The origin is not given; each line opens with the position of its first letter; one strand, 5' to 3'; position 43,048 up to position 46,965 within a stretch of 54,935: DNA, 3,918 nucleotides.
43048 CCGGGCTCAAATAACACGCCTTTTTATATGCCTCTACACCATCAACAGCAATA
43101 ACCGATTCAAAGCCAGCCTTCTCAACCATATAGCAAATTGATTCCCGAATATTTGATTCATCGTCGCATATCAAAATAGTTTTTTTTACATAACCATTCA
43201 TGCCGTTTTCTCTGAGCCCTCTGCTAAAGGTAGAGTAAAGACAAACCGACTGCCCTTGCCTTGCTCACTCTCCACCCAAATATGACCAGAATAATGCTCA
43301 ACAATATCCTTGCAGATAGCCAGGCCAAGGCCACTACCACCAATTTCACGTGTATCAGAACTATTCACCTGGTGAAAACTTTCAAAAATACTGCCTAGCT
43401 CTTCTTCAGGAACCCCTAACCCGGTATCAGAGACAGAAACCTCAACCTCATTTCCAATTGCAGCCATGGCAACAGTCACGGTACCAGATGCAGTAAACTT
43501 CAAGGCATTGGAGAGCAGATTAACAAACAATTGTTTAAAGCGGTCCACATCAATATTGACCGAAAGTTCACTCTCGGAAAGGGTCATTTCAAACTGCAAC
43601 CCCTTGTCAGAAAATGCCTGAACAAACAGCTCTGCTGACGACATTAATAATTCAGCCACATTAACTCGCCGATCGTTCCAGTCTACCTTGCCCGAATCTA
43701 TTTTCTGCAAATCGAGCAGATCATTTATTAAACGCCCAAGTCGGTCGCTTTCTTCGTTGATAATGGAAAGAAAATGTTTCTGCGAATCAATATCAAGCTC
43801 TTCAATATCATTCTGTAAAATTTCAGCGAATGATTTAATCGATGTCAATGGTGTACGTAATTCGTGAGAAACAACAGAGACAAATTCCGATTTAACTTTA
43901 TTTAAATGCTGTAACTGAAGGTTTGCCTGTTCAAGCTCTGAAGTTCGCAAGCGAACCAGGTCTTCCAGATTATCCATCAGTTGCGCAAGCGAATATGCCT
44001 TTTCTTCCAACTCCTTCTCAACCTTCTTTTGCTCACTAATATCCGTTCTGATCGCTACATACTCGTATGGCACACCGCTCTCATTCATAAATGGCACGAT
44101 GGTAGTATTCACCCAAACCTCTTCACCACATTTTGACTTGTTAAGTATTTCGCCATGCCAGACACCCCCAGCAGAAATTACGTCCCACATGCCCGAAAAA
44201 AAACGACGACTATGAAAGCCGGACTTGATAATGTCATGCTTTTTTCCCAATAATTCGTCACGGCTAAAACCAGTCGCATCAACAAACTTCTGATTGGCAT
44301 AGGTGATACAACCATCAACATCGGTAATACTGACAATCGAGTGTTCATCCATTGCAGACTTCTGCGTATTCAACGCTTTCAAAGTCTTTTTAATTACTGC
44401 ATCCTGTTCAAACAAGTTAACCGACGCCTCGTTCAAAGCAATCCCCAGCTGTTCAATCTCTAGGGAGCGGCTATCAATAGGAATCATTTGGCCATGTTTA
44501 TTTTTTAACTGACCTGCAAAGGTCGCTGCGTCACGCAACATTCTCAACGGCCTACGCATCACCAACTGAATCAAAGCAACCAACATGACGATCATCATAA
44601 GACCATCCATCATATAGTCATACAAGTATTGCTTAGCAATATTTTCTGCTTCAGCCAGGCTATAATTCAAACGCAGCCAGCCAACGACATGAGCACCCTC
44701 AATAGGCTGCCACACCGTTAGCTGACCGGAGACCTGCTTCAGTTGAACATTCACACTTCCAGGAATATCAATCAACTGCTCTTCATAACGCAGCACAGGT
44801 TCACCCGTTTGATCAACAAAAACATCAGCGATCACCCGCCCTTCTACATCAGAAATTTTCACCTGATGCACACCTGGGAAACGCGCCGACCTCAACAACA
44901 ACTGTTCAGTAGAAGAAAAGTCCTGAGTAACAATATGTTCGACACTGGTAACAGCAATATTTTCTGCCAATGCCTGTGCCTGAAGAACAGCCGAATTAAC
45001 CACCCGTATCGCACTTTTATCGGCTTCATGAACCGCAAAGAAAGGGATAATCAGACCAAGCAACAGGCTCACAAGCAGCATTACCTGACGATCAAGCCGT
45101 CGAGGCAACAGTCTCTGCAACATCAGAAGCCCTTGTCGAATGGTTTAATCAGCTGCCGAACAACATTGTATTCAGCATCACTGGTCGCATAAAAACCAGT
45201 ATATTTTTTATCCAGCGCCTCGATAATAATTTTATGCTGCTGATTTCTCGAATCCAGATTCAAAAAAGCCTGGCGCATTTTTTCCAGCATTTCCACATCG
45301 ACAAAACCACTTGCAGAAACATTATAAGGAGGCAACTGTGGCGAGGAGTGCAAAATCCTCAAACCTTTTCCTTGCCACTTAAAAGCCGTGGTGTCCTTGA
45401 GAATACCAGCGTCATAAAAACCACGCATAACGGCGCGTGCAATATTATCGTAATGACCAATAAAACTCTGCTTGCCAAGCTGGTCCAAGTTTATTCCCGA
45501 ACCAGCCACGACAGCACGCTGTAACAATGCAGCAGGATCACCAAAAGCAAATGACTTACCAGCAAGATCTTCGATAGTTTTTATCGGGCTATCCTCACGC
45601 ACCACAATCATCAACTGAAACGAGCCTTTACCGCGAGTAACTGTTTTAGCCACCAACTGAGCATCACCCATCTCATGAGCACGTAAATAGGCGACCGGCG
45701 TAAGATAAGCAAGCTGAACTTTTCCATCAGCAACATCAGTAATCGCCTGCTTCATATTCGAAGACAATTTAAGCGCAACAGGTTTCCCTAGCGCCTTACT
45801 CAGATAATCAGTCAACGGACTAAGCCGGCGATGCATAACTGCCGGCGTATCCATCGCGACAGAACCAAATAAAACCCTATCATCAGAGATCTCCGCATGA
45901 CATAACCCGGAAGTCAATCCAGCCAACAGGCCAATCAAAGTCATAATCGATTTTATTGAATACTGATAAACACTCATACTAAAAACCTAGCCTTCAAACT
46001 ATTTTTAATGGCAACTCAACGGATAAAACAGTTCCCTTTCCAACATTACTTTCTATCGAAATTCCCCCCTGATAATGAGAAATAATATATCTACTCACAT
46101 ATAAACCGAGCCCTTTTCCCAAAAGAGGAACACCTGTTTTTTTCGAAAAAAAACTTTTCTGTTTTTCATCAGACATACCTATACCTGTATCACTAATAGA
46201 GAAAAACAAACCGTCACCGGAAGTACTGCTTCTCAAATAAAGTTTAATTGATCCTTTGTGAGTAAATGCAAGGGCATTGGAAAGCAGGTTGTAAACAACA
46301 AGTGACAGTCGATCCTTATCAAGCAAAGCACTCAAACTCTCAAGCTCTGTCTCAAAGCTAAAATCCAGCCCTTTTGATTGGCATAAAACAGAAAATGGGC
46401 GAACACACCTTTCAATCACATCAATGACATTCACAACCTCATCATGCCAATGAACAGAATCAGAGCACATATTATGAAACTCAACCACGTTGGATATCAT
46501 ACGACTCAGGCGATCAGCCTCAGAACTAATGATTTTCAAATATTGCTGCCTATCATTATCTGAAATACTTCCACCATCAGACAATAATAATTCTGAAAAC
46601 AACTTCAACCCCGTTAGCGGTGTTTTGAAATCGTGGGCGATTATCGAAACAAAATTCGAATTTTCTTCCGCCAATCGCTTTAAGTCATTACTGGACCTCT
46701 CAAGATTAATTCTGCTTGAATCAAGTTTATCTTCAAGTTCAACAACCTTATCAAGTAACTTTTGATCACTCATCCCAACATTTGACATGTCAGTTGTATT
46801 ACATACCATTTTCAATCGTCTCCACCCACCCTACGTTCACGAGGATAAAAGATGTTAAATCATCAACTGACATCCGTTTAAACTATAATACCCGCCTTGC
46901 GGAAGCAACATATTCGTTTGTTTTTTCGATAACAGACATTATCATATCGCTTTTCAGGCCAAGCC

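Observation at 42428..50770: AT-rich eight-gene signalling cassette with no DNA-binding output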

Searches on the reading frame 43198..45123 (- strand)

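Call 4: search_protein_families(library=pfam, proteins=[window:43198-45123:-], max_evalue=0.01)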
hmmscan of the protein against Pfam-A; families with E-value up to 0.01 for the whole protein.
window:43198-45123:- (641 aa): 8 families
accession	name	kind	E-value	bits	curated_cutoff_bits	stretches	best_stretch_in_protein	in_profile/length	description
PF02518.31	HATPase_c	-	1.5e-30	106.3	26.4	1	525-634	2-110/111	Histidine kinase-, DNA gyrase B-, and HSP90-like ATPase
PF00512.31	HisKA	-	2.1e-22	79.4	26.9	1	411-478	2-66/66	His Kinase A (phospho-acceptor) domain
PF13426.13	PAS_9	-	1.7e-15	57.5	27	1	263-364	4-103/103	PAS domain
PF08447.18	PAS_3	-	1e-09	38.9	25.6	1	274-358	2-88/89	PAS fold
PF00989.32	PAS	-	5.2e-09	36.6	22.6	1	261-357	11-108/113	PAS fold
PF08448.16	PAS_4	-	4e-06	27.5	23.1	1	266-366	10-109/110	PAS fold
PF18095.7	PAS_12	-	0.00061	19.8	22.6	1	269-343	65-136/153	UPF0242 C-terminal PAS-like domain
PF13581.12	HATPase_c_2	-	0.0067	16.9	27.4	0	534-612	41-113/127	Histidine kinase-like ATPase domain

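Call 5: search_protein_families(library=ncbifam, proteins=[window:43198-45123:-], max_evalue=0.01)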
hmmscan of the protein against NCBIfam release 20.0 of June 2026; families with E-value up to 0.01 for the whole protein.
window:43198-45123:- (641 aa): 92 families (the best 25 are shown)
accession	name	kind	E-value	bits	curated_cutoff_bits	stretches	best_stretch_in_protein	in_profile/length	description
NF046044.1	PnpS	equivalog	5.8e-75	252.7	400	1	403-632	162-390/390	two-component system histidine kinase PnpS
NF033092.0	HK_WalK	equivalog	4.9e-74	250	725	2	405-633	366-594/594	cell wall metabolism sensor histidine kinase WalK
NF047874.1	MASE3_PAS_HK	subfamily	4e-62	210.9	560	1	167-638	206-630/655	MASE3 domain-containing sensor histidine kinase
TIGR02966.1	phoR_proteo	equivalog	1.1e-60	205.4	334.2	1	403-630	106-332/333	phosphate regulon sensor histidine kinase PhoR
TIGR02956.1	TMAO_torS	equivalog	2.5e-59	201.3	676.5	1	357-639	396-688/967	TMAO reductase system sensor histidine kinase/response regulator TorS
NF038297.2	hybrid_HK_HrmK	equivalog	2.5e-54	185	725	1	367-638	193-462/607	hybrid histidine kinase/response regulator HrmK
NF040691.1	MtrAB_MtrB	equivalog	2.2e-52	178.8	450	1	394-638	254-497/507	MtrAB system histidine kinase MtrB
NF041947.1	LuxQ_Vibrio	equivalog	1.2e-50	172.2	1200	1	400-639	461-702/843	quorum-sensing autoinducer 2 sensor kinase/phosphatase LuxQ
NF008302.0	PRK11091.1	equivalog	3.5e-50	171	838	1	400-635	272-507/779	aerobic respiration two-component sensor histidine kinase ArcB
NF033093.1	HK_VicK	exception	5e-48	163.9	680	1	411-635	209-437/448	cell wall metabolism sensor histidine kinase VicK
NF011874.0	PRK15347.1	equivalog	7e-48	163.3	852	1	381-636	368-617/921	two component system sensor kinase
NF006800.0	PRK09303.1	equivalog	3.5e-47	161.2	342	1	368-636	114-380/383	histidine kinase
NF008318.0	PRK11107.1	equivalog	9e-47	159.7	890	1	392-636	274-521/920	two-component sensor histidine kinase BarA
NF047465.1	hybrid_HK_LvrA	exception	1.5e-45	155.5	1200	1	381-633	173-422/819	hybrid histidine kinase/response regulator LvrA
NF012163.2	BaeS_SmeS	equivalog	2.3e-45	155.4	500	1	394-632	223-457/457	sensor histidine kinase efflux regulator BaeS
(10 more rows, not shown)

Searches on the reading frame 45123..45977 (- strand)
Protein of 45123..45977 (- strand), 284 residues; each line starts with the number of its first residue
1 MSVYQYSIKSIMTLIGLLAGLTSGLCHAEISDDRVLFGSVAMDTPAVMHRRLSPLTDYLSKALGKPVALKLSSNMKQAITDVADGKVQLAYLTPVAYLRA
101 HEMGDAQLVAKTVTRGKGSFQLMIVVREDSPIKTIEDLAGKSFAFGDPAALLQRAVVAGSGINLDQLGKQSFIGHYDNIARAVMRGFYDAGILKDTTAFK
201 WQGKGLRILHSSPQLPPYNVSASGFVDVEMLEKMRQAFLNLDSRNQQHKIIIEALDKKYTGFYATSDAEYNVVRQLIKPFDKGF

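Call 4: search_protein_families(library=pfam, proteins=[window:45123-45977:-], max_evalue=0.01)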
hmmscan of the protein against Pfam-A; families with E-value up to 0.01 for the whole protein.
window:45123-45977:- (284 aa): 3 families
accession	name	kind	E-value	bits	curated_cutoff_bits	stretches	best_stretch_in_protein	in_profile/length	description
PF12974.12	Phosphonate-bd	-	1.4e-49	169.1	27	1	37-270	1-242/242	ABC transporter, phosphonate, periplasmic substrate-binding protein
PF09084.16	NMT1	-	3.5e-05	24.3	20.5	1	67-195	23-150/216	NMT1/THI5 like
PF16868.10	NMT1_3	-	0.006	16.7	27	1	122-190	93-163/289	NMT1-like family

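Call 5: search_protein_families(library=ncbifam, proteins=[window:45123-45977:-], max_evalue=0.01)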
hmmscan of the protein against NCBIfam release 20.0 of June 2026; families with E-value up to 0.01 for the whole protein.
window:45123-45977:- (284 aa): 6 families
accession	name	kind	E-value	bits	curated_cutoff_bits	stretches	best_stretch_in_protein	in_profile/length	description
TIGR03431.1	PhnD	equivalog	9.5e-30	104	261.1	1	13-278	7-284/288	phosphonate ABC transporter substrate-binding protein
TIGR01098.1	3A0109s03R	subfamily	9.3e-29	100.7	112.05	1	11-241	4-253/253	phosphate/phosphite/phosphonate ABC transporter substrate-binding protein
TIGR04553.1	ABC_peri_selen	hypoth_equivalog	7.4e-19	68.1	250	1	40-276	7-258/266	putative selenate ABC transporter substrate-binding protein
TIGR02122.1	TRAP_TAXI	subfamily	6.4e-08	31.8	84.35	1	122-175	123-179/320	TAXI family TRAP transporter solute-binding subunit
NF049985.1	SBP_like_Rv1680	exception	1.1e-07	31.9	400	1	35-163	3-132/268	Rv1680 family SBP-like protein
TIGR01728.1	SsuA_fam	subfamily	9e-07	28.4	163.5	1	67-145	32-108/290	aliphatic sulfonate ABC transporter substrate-binding protein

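Call 33: search_solved_structures(query=window:45126-45977:-, max_evalue=0.001, show_alignments=1)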
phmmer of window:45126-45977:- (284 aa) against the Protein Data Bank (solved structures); distinct sequences matched with E-value up to 0.001: 14.
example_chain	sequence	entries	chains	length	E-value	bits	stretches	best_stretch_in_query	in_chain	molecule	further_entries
5o2j_A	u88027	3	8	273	1.9e-17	66.7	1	45-276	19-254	Probable phosphite transport system-binding protein PtxB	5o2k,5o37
5lv1_A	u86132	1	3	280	2.5e-16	63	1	33-275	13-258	PtxB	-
6x6b_A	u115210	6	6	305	2e-15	60.1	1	42-276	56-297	ArrX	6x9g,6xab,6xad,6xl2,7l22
5jvb_A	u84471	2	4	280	2.7e-15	59.6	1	46-278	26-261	Phosphonate ABC transporter, periplasmic phosphonate-binding protein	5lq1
6x8w_A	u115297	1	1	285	7.8e-15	58.2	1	42-276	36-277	ArrX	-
8ed5_A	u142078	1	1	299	4.4e-10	42.6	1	19-194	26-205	Putative periplasmic phosphite-binding-like protein (Pbl) PtxB-like protein designated Aio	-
6esv_A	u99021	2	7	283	1.5e-09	40.9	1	51-194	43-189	Putative periplasmic phosphite-binding-like protein (Pbl) PtxB-like protein designated Aio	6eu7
6esk_A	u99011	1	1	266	2.4e-09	40.2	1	52-194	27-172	Putative periplasmic phosphite-binding-like protein (Pbl) PtxB-like protein designated Aio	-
3p7i_A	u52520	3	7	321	4.2e-06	29.5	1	32-276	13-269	PhnD, subunit of alkylphosphonate ABC transporter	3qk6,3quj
3s4u_A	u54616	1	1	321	2.1e-05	27.3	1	32-276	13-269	PhnD, subunit of alkylphosphonate ABC transporter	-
6ght_A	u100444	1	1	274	0.00015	24.4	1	43-148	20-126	Probable phosphite transport system-binding protein HtxB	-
6ghq_A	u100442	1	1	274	0.00015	24.4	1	43-148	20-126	Probable phosphite transport system-binding protein HtxB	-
5me4_A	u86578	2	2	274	0.00017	24.3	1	43-147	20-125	Probable phosphite transport system-binding protein HtxB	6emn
7s6g_A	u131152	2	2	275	0.00038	23.1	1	34-196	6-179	Phosphonate ABC type transporter/ substrate binding component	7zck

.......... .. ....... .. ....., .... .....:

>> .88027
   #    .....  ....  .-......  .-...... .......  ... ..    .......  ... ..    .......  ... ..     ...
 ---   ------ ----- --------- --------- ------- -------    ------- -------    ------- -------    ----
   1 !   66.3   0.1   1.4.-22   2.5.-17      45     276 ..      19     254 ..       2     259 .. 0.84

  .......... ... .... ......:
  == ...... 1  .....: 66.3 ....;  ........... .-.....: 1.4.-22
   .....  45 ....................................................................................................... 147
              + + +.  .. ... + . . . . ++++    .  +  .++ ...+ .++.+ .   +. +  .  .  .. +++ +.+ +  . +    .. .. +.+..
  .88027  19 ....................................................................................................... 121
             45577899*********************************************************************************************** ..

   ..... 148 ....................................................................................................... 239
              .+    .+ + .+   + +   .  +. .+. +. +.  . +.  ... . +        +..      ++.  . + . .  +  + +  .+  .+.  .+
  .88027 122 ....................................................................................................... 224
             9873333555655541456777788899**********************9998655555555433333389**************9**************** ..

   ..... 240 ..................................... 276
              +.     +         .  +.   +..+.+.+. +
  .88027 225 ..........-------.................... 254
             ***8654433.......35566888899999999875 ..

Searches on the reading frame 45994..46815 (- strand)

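Call 4: search_protein_families(library=pfam, proteins=[window:45994-46815:-], max_evalue=0.01)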
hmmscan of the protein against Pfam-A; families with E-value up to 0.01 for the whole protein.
window:45994-46815:- (273 aa): 2 families
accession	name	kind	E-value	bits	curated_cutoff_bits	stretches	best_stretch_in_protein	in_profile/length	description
PF02518.31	HATPase_c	-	5.2e-20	72.4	26.4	1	166-271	2-110/111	Histidine kinase-, DNA gyrase B-, and HSP90-like ATPase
PF00512.31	HisKA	-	1.1e-15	57.8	26.9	1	52-113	2-60/66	His Kinase A (phospho-acceptor) domain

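Call 5: search_protein_families(library=ncbifam, proteins=[window:45994-46815:-], max_evalue=0.01)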
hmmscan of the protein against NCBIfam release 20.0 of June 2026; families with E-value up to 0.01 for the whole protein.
window:45994-46815:- (273 aa): 80 families (the best 25 are shown)
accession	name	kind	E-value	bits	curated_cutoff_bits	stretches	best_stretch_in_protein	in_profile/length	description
NF046044.1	PnpS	equivalog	7e-40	137.2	400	1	44-269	162-390/390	two-component system histidine kinase PnpS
NF033092.0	HK_WalK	equivalog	3.1e-37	128.4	725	1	46-270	366-594/594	cell wall metabolism sensor histidine kinase WalK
NF008302.0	PRK11091.1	equivalog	1.4e-34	119.4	838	1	40-272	271-507/779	aerobic respiration two-component sensor histidine kinase ArcB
NF047874.1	MASE3_PAS_HK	subfamily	2.4e-34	119.2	560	1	43-272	386-627/655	MASE3 domain-containing sensor histidine kinase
TIGR02966.1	phoR_proteo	equivalog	2.8e-31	108.7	334.2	1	35-267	97-332/333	phosphate regulon sensor histidine kinase PhoR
NF045911.1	TCSHisKinNblS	equivalog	2.2e-30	105.6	1000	1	48-269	384-619/621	two-component system sensor histidine kinase NblS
TIGR02956.1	TMAO_torS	equivalog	2.4e-30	105.4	676.5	1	26-271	438-683/967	TMAO reductase system sensor histidine kinase/response regulator TorS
NF041947.1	LuxQ_Vibrio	equivalog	5.6e-30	103.9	1200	1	37-272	453-698/843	quorum-sensing autoinducer 2 sensor kinase/phosphatase LuxQ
NF038297.2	hybrid_HK_HrmK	equivalog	1.6e-29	103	725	1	30-271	213-458/607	hybrid histidine kinase/response regulator HrmK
NF008468.0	PRK11360.1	equivalog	6.1e-29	100.8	646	1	17-271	364-609/616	two-component system sensor histidine kinase AtoS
NF041210.1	his_kin_PieS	equivalog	2.4e-27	96.1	850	1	20-270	218-470/474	two component system sensor histidine kinase PieS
NF011874.0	PRK15347.1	equivalog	1.1e-26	93.2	852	1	25-271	371-615/921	two component system sensor kinase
NF033091.0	HK_VanS_ACDEFG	equivalog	1.5e-26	93.2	400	1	19-269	41-293/293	vancomycin resistance histidine kinase VanS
NF007688.0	PRK10364.1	equivalog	1.5e-24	86.5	479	1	54-272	242-453/460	two-component system sensor histidine kinase ZraS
NF045901.1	HisKinLetSLeg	equivalog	7.1e-24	83.9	1650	1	34-270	275-518/906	two-component system sensor histidine kinase LetS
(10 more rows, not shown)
